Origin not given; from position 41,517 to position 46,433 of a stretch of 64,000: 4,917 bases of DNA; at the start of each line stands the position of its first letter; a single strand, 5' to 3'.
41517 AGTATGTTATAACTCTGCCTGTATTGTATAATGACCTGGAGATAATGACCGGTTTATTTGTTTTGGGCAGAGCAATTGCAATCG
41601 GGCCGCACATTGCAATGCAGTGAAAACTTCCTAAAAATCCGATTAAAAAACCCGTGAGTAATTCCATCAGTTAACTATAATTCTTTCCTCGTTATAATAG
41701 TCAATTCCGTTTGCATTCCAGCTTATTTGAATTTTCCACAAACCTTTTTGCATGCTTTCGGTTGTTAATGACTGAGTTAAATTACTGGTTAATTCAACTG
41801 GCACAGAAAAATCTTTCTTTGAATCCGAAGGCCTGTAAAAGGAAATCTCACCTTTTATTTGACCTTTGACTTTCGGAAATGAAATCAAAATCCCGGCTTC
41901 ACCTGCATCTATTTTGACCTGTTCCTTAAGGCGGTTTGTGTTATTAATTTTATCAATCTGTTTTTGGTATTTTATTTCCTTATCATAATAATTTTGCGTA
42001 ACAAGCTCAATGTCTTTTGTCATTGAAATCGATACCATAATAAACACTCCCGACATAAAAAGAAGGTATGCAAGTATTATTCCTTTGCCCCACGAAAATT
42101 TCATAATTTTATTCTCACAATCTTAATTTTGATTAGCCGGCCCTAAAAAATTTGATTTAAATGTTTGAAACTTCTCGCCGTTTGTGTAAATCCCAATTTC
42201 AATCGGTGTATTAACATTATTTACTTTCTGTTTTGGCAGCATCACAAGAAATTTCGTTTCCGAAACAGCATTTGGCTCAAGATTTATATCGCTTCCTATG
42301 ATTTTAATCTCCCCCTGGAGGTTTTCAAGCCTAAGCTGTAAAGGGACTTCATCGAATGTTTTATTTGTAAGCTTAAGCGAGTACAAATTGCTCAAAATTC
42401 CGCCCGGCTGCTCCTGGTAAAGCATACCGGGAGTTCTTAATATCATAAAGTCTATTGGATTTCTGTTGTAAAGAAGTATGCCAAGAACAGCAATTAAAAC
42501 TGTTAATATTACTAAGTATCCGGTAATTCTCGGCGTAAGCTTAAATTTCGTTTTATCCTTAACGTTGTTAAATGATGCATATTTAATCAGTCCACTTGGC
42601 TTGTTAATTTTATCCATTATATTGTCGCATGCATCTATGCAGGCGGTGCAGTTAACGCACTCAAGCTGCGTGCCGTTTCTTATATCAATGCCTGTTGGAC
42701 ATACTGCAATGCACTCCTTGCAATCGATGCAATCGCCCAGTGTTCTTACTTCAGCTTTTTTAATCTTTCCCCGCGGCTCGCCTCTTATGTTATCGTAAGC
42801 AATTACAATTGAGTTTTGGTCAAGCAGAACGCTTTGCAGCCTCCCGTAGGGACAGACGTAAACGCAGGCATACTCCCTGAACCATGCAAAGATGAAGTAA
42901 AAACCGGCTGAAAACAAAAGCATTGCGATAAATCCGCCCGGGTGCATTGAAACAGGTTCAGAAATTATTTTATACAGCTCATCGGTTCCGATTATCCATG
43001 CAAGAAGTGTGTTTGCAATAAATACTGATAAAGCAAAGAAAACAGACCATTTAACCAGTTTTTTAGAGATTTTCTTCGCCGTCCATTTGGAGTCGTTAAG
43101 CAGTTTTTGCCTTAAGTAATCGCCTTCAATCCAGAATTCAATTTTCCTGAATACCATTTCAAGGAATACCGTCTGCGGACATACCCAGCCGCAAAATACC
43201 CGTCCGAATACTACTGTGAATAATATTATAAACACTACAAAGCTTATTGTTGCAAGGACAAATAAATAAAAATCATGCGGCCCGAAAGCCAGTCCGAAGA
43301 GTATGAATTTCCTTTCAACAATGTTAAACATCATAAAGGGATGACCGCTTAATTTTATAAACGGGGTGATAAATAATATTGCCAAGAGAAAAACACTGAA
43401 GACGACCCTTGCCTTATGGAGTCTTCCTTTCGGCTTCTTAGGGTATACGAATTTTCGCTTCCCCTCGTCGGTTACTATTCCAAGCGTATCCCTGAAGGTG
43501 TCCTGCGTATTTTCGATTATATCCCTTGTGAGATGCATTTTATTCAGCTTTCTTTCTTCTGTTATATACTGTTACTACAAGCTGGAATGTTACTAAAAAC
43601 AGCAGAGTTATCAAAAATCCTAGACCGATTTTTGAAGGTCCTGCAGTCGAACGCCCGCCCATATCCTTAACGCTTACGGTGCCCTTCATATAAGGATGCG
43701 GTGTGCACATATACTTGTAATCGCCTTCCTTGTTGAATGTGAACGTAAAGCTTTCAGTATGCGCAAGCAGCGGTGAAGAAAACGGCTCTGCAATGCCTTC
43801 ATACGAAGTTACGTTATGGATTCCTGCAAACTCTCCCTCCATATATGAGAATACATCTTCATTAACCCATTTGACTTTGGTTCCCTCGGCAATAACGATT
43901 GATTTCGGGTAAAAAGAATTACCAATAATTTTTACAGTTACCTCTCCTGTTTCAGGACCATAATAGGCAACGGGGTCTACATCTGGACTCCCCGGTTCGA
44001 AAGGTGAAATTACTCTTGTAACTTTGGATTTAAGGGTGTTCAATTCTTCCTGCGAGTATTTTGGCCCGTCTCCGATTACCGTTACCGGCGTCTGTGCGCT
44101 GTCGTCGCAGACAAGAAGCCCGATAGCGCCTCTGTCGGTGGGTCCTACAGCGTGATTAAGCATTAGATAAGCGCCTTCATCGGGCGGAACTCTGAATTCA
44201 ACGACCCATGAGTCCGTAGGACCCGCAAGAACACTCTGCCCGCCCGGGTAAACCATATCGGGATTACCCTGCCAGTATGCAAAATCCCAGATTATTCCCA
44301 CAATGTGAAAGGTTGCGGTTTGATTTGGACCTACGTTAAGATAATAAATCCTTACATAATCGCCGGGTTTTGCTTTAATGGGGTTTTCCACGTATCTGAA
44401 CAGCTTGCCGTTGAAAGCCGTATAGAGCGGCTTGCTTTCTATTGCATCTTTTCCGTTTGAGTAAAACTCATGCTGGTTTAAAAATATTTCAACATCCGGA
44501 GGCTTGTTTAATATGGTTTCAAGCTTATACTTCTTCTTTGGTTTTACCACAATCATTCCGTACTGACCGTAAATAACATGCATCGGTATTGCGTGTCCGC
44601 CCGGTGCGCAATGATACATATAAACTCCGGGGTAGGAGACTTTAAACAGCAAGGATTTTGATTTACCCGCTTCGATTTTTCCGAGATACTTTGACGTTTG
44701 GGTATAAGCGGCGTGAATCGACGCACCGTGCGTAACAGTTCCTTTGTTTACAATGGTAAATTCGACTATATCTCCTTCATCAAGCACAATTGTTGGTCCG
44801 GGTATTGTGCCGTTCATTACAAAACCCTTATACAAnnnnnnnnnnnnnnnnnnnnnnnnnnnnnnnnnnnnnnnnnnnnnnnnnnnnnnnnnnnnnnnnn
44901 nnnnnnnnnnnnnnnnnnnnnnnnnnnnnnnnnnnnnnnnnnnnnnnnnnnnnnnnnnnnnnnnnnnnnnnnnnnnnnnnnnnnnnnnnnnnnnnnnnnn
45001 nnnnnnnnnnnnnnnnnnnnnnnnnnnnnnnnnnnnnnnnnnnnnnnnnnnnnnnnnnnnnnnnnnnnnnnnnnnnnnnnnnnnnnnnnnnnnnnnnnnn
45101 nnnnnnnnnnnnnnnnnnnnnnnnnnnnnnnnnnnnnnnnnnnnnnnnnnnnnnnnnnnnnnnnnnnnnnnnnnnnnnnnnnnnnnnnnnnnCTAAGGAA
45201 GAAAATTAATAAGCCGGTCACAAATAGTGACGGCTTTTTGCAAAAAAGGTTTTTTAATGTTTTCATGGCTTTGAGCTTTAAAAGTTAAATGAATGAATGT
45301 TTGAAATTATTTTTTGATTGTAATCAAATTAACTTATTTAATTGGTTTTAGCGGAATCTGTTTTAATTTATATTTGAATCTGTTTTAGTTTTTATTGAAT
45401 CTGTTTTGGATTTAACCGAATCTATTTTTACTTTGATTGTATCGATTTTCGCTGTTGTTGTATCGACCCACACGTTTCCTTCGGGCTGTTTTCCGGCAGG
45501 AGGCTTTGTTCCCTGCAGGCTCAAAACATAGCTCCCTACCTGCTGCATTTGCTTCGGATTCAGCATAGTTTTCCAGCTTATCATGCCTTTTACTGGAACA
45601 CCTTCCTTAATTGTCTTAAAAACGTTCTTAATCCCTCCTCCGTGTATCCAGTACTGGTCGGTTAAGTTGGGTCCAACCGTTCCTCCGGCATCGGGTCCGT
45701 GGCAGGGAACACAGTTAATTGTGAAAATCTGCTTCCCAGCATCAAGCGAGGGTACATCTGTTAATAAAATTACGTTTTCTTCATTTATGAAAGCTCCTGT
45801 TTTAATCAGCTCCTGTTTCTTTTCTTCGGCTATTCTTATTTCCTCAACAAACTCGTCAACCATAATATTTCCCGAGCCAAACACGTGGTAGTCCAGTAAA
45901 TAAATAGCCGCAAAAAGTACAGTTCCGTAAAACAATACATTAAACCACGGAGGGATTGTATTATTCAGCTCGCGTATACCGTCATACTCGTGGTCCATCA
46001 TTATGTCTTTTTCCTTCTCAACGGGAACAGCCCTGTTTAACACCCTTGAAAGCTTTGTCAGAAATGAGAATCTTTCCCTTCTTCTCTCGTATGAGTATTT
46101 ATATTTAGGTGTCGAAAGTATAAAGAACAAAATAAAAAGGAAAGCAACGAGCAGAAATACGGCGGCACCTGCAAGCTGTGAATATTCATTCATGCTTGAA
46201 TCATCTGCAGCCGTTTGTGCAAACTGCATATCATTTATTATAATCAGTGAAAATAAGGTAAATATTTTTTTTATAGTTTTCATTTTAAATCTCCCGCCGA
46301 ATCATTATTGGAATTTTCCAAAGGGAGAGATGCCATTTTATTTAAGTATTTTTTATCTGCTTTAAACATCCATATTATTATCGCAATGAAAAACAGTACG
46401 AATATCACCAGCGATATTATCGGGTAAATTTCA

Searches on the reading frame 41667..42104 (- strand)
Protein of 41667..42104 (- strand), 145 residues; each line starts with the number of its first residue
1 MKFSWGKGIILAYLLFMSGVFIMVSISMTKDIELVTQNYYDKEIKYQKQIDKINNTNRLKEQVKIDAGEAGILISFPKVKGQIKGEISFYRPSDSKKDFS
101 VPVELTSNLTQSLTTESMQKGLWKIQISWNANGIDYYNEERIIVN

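Call 10: search_protein_families(library=pfam, proteins=[window:41667-42104:-])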
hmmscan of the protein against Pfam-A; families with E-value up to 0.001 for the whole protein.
window:41667-42104:- (145 aa): 1 family
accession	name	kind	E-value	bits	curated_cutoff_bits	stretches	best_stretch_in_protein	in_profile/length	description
PF05751.16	FixH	-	5.4e-21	75.6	23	1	5-142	4-149/150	FixH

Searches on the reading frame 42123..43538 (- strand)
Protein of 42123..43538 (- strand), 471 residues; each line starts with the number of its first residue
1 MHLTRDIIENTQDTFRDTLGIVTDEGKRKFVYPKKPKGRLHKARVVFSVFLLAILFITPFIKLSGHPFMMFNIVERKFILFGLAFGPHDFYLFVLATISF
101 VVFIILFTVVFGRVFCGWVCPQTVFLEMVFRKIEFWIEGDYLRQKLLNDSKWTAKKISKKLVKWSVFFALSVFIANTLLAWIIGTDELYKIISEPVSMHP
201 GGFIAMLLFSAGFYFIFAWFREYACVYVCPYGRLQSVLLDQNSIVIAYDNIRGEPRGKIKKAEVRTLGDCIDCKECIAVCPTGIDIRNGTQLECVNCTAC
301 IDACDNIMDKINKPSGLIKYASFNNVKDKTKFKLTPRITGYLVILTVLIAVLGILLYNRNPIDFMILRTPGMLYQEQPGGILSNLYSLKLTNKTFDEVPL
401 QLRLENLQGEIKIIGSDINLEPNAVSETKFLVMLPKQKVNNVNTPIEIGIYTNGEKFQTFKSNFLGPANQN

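Call 10: search_protein_families(library=pfam, proteins=[window:42123-43538:-])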
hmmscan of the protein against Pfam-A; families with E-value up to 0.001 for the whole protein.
window:42123-43538:- (471 aa): 10 families
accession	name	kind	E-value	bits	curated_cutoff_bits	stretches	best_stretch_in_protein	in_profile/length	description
PF13746.11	Fer4_18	-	2.4e-37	128.1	27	1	221-322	2-113/114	4Fe-4S dicluster domain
PF11614.14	FixG_C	-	6.5e-20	71.9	25.6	1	354-467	3-119/119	IG-like fold at C-terminal of FixG, putative oxidoreductase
PF12801.12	Fer4_5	-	7.8e-13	48.6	22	1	95-134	3-42/48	4Fe-4S binding domain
PF12838.12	Fer4_7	-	1.2e-08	35.7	27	1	224-284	7-52/52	4Fe-4S dicluster domain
PF13187.11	Fer4_9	-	9.9e-08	32.3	27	1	224-283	7-50/52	4Fe-4S dicluster domain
PF13534.11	Fer4_17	-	4.4e-07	30.8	22.2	1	224-285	7-61/61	4Fe-4S dicluster domain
PF13484.11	Fer4_16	-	6.7e-07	30.4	30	1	224-282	7-65/66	4Fe-4S double cluster binding domain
PF13237.11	Fer4_10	-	9.5e-06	25.9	25.5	1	224-281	14-53/53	4Fe-4S dicluster domain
PF12800.12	Fer4_4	-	5.8e-05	23.6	24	0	269-283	3-17/17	4Fe-4S binding domain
PF13183.11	Fer4_8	-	7.2e-05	23.7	27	1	224-284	10-68/68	4Fe-4S dicluster domain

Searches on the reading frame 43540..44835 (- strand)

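Call 10: search_protein_families(library=pfam, proteins=[window:43540-44835:-])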
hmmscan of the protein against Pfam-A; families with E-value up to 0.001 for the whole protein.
window:43540-44835:- (431 aa): 4 families
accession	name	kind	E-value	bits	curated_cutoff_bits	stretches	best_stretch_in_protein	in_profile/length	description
PF00127.26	Copper-bind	-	1.4e-14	54.7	21.2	1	307-390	13-99/99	Copper binding proteins, plastocyanin/azurin family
PF07732.21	Cu-oxidase_3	-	2.1e-13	50.8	21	1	5-101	18-118/119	Multicopper oxidase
PF13473.12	Cupredoxin_1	-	5.6e-08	33.2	27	0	297-388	21-103/104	Cupredoxin-like domain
PF07731.20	Cu-oxidase_2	-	1.6e-06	28.3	20.4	0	53-79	94-120/137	Multicopper oxidase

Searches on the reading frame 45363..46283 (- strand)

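Call 11: search_protein_families(library=pfam, proteins=[window:45363-46283:-])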
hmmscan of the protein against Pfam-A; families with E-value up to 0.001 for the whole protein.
window:45363-46283:- (306 aa): 3 families
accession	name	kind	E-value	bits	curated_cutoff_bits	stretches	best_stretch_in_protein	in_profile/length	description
PF14715.11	FixP_N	-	3.3e-18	65.5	24.9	1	93-138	2-47/48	N-terminal domain of cytochrome oxidase-cbb3, FixP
PF13442.11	Cytochrome_CBB3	-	1e-10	42.2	27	1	180-253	3-68/68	Cytochrome C oxidase, cbb3-type, subunit III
PF00034.26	Cytochrom_C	-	1e-07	33.6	21.3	1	181-256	2-89/90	Cytochrome c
